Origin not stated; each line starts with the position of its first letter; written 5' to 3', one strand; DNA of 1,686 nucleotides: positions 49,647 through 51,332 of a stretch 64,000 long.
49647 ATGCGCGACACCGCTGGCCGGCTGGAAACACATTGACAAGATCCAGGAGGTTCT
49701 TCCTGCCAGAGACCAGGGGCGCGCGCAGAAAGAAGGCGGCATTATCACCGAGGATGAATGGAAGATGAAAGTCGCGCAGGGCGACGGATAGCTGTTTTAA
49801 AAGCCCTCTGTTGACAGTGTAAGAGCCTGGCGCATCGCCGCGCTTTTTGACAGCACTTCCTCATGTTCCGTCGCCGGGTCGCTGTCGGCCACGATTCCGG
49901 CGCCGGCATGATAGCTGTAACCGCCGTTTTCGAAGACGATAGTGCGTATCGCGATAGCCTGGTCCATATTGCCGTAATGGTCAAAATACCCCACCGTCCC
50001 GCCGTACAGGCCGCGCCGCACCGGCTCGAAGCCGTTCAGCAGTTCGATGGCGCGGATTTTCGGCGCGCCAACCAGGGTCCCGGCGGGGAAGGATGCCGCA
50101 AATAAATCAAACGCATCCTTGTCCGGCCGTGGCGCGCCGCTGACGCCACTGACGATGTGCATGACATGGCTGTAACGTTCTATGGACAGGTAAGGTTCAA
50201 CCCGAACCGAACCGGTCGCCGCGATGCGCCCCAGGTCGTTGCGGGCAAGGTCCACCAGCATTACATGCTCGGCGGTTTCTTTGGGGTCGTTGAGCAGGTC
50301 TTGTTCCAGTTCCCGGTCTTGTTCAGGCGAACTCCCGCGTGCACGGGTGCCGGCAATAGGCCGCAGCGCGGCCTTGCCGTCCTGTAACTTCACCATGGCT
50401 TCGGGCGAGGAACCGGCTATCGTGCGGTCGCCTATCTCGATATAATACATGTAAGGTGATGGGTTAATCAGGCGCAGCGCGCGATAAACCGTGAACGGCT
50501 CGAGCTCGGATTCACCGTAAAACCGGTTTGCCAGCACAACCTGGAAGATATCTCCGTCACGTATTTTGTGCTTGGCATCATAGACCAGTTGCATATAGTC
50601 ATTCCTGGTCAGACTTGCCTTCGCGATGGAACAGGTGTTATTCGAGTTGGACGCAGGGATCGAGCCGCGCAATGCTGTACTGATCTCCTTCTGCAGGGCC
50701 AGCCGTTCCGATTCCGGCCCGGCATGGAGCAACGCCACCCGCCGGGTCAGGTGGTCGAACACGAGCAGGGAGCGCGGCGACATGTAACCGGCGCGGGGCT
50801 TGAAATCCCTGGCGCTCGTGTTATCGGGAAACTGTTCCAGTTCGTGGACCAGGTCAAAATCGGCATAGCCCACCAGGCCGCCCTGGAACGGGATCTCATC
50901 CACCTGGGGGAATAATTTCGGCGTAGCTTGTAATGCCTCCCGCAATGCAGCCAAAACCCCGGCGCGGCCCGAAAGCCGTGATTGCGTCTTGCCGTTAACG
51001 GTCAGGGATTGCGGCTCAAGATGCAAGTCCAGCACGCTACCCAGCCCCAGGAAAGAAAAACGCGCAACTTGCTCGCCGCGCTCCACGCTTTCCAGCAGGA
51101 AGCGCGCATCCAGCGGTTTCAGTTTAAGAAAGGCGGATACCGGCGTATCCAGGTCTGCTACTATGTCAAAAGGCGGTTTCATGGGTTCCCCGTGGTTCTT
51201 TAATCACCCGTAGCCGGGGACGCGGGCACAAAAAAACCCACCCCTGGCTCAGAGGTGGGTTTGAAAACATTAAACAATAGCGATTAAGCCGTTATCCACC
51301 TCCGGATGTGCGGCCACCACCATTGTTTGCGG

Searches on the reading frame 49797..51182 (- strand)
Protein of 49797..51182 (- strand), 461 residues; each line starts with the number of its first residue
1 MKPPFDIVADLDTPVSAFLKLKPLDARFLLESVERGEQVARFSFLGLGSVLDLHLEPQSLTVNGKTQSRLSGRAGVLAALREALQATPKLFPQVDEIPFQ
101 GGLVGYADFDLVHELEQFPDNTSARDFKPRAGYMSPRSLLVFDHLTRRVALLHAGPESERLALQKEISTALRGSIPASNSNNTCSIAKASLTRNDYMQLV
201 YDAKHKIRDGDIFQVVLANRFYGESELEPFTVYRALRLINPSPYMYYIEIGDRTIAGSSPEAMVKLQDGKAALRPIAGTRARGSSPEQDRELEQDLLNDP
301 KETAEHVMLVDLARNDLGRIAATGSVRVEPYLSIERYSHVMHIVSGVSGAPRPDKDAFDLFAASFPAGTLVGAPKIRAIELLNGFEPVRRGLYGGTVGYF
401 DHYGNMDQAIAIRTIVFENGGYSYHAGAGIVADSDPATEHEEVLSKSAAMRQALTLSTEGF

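Call 72: search_protein_families(library=ncbifam, proteins=[window:49797-51182:-], max_evalue=1e-20)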
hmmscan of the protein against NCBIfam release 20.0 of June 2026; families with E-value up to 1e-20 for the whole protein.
window:49797-51182:- (461 aa): 25 families
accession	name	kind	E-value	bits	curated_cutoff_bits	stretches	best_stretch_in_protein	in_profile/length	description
TIGR00564.1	trpE_most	equivalog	3.2e-138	461.6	517.7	1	10-453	2-453/455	anthranilate synthase component I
NF010086.0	PRK13571.1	equivalog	8.6e-130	433.6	693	1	7-455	30-498/510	anthranilate synthase component I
TIGR01820.1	TrpE-arch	equivalog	1.1e-126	423.8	512.05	1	14-454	1-448/449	anthranilate synthase component I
NF004610.0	PRK05940.1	equivalog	2.9e-102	342.8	568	1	71-457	72-462/467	anthranilate synthase component I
NF010087.0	PRK13572.1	equivalog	1.4e-97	327.2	580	1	13-456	10-433/435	anthranilate synthase component I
TIGR01824.1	PabB-clade2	equivalog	2.3e-97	326.5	408.55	1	101-449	1-354/355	aminodeoxychorismate synthase, component I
NF010079.0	PRK13564.1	equivalog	2.8e-92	310.2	471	1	68-456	116-513/521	anthranilate synthase component 1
NF006563.0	PRK09070.1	equivalog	2.3e-89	300.1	514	1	17-455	15-445/447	aminodeoxychorismate synthase component I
NF010089.0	PRK13574.1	equivalog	2.9e-88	296.7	527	1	94-455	71-419/421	anthranilate synthase component I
TIGR00553.1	pabB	equivalog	7.8e-82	275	328.4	1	140-449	22-328/329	aminodeoxychorismate synthase component I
TIGR00565.1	trpE_proteo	equivalog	2.6e-78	264.1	494.65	1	76-454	107-493/498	anthranilate synthase component I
NF010082.0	PRK13567.1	equivalog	5.7e-76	256.1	576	1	26-447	23-460/468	anthranilate synthase component I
NF010081.0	PRK13566.1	equivalog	3.5e-66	223.9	645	1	72-456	134-509/729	anthranilate synthase component I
NF012009.0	PRK15465.1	equivalog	4.8e-66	223.2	622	1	20-450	24-447/453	aminodeoxychorismate synthase component 1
NF005698.0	PRK07508.1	equivalog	3.3e-65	220.1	452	1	178-452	101-377/383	aminodeoxychorismate synthase component I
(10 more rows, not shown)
